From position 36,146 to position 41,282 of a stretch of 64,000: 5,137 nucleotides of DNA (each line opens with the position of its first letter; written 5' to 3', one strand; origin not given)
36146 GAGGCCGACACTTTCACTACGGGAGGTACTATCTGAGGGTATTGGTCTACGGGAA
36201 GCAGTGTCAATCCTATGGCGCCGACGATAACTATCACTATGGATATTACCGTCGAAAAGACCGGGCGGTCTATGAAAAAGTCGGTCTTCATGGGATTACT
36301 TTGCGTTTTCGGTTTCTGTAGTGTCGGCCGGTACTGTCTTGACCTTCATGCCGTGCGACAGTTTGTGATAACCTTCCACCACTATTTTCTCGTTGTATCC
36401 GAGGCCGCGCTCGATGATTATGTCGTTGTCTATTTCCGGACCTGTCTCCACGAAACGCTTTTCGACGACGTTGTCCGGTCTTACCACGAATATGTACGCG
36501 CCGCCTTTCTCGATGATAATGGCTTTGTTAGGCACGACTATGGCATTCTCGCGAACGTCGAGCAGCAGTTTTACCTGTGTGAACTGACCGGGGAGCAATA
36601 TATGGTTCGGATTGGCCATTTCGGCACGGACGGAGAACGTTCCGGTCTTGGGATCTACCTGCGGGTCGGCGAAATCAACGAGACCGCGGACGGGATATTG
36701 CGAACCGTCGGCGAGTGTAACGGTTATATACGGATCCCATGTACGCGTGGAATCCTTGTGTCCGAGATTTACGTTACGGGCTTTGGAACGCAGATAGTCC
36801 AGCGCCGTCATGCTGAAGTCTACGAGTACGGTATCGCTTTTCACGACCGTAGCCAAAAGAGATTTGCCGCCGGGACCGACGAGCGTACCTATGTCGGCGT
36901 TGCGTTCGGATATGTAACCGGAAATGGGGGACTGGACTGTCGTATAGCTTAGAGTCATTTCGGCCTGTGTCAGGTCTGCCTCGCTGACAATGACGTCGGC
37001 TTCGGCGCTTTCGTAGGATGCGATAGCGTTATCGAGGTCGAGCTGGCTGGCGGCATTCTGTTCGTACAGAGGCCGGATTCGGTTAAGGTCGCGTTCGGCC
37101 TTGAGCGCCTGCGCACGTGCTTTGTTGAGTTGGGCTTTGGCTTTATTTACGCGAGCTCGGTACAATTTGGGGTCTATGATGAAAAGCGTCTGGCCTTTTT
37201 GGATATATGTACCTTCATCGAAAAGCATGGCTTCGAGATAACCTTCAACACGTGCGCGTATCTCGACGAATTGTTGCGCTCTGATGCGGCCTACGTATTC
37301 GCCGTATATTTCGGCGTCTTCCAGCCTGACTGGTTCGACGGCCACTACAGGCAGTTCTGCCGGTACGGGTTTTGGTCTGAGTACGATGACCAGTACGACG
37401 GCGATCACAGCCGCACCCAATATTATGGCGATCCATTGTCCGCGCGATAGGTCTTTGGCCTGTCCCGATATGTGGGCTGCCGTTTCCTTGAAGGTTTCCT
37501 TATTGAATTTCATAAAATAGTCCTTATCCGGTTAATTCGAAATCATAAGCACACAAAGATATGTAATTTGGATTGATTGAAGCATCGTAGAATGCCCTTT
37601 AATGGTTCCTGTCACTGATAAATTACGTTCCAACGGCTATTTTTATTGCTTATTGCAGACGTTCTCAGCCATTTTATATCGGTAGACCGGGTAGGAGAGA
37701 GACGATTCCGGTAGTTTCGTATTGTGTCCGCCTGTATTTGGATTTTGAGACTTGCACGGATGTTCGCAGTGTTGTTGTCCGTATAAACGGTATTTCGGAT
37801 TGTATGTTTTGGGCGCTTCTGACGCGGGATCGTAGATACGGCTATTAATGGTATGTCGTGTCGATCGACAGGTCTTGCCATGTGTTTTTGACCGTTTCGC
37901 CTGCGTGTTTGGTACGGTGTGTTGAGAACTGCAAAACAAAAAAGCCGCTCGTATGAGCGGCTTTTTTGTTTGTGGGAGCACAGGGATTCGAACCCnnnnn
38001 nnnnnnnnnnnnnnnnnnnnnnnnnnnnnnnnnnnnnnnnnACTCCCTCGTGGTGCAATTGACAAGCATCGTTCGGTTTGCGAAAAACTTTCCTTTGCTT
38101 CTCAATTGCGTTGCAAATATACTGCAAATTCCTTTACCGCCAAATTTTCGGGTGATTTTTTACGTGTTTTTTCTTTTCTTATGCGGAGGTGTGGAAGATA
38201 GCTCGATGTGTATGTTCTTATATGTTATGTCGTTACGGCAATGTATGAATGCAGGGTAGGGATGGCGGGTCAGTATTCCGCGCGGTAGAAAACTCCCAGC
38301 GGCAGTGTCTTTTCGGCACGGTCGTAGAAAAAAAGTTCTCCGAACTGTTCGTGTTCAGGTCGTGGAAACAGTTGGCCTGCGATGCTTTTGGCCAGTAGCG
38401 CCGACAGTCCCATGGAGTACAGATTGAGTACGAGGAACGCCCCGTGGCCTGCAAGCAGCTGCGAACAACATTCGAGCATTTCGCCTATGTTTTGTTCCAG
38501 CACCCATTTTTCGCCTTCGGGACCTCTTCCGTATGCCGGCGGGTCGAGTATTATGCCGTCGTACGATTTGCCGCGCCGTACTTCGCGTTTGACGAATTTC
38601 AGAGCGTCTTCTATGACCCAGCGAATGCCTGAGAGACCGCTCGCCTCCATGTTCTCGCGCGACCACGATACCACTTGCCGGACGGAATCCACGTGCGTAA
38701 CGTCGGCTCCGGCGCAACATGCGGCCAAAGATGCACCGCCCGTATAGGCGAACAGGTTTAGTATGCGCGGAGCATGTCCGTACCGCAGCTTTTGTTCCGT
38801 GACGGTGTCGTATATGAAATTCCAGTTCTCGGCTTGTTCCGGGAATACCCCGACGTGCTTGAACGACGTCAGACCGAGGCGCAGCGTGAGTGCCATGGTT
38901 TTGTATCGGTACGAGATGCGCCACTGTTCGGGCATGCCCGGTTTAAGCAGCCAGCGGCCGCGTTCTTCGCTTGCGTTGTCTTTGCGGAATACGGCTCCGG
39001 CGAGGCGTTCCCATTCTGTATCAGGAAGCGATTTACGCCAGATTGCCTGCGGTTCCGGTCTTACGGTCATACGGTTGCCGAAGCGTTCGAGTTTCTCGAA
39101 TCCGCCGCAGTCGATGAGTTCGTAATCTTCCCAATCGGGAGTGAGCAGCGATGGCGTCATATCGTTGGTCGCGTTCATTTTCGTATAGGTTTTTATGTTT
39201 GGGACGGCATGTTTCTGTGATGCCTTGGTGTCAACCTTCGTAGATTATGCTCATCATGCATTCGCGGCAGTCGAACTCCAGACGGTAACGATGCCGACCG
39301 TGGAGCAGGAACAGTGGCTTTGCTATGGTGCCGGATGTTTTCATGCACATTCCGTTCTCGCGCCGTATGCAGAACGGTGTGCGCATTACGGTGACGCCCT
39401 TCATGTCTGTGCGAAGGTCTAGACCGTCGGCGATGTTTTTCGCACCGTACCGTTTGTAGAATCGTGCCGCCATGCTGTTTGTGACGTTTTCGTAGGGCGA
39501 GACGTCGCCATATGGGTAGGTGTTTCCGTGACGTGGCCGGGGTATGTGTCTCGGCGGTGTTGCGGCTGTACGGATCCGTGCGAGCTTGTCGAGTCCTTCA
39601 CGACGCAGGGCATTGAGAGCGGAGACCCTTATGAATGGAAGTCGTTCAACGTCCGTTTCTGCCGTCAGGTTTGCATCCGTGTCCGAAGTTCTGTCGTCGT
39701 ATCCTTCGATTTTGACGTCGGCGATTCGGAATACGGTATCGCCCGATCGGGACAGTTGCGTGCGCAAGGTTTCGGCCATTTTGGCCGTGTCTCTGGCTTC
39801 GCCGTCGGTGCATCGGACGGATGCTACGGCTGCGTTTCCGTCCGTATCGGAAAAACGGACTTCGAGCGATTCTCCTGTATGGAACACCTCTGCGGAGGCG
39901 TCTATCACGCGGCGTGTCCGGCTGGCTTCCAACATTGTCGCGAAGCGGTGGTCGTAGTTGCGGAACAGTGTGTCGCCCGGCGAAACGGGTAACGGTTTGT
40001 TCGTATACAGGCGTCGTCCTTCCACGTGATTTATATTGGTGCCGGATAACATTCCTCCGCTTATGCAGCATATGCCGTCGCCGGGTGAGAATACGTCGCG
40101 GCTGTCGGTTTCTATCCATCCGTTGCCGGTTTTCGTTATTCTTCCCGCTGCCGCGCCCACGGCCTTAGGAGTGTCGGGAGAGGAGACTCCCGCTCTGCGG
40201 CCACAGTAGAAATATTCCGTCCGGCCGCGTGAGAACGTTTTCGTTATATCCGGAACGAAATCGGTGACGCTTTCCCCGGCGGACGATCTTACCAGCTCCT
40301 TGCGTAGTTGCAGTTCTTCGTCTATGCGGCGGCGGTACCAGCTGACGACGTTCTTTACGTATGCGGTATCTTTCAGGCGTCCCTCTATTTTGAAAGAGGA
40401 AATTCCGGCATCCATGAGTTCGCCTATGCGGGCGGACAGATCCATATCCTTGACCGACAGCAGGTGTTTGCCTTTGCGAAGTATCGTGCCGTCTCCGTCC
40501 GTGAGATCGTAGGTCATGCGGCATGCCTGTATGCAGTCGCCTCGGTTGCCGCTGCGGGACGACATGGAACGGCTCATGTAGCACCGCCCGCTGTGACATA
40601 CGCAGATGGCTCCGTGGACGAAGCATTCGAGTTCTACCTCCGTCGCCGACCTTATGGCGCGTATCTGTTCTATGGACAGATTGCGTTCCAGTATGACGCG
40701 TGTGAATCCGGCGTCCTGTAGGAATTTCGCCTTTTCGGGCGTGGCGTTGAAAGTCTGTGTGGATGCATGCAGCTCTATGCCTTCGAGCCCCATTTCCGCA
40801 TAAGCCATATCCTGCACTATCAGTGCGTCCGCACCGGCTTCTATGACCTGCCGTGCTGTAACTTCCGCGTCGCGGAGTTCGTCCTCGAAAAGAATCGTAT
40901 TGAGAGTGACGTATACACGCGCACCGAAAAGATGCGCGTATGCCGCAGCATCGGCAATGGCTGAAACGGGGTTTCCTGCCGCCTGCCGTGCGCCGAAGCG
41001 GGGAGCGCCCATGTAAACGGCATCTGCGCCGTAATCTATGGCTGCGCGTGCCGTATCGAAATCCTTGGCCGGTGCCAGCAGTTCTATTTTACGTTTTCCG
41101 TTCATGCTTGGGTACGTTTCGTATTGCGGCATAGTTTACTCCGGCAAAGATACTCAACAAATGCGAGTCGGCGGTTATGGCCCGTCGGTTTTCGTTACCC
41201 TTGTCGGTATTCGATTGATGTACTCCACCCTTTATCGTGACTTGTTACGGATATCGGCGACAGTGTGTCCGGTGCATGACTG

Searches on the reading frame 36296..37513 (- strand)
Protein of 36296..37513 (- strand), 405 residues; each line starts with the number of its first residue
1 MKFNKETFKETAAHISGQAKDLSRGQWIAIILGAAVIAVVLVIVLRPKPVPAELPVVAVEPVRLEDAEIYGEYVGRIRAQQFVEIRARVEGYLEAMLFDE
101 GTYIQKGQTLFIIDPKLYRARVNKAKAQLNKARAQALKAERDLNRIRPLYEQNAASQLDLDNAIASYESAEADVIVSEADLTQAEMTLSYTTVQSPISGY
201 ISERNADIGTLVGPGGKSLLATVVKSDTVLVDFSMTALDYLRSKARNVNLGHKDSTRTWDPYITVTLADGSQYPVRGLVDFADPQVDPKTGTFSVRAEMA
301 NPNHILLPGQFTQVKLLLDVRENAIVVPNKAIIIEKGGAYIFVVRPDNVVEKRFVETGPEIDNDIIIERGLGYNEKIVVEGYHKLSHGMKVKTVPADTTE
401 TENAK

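Call 88: search_protein_families(library=pfam, proteins=[window:36296-37513:-], max_evalue=0.001)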
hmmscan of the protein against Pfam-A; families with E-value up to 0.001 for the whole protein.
window:36296-37513:- (405 aa): 4 families
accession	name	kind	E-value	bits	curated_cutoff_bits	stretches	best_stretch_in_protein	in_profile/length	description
PF16576.10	HlyD_D23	-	1e-16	61.3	30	1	79-311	14-213/214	Barrel-sandwich domain of CusB or HlyD membrane-fusion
PF13437.12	HlyD_3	-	3.6e-11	44.2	22.2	1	192-309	1-106/106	HlyD family secretion protein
PF02321.23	OEP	-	0.00013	22.3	22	1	120-192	114-186/187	Outer membrane efflux protein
PF13533.13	Biotin_lipoyl_2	-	0.00074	19.7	29.8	0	83-114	1-32/32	Biotin-lipoyl like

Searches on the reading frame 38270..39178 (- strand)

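Call 88: search_protein_families(library=pfam, proteins=[window:38270-39178:-], max_evalue=0.001)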
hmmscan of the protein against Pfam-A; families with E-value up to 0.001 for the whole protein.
window:38270-39178:- (302 aa): 2 families
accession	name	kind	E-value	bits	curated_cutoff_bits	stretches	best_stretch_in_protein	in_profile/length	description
PF10672.15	Methyltrans_SAM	-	1.2e-10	41.6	27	1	136-250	124-236/286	S-adenosylmethionine-dependent methyltransferase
PF03602.21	Cons_hypoth95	-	6.8e-08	32.8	24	1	133-214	39-122/182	Conserved hypothetical protein 95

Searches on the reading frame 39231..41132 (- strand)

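Call 88: search_protein_families(library=pfam, proteins=[window:39231-41132:-], max_evalue=0.001)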
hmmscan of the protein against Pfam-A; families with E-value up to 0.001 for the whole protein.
window:39231-41132:- (633 aa): 2 families
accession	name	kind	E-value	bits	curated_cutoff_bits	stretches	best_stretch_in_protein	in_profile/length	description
PF01136.24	Peptidase_U32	-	1.5e-69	234.3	22.4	1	89-313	4-231/233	Peptidase family U32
PF12392.13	DUF3656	-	1.7e-13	51.6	22.1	1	389-476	1-82/109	Collagenase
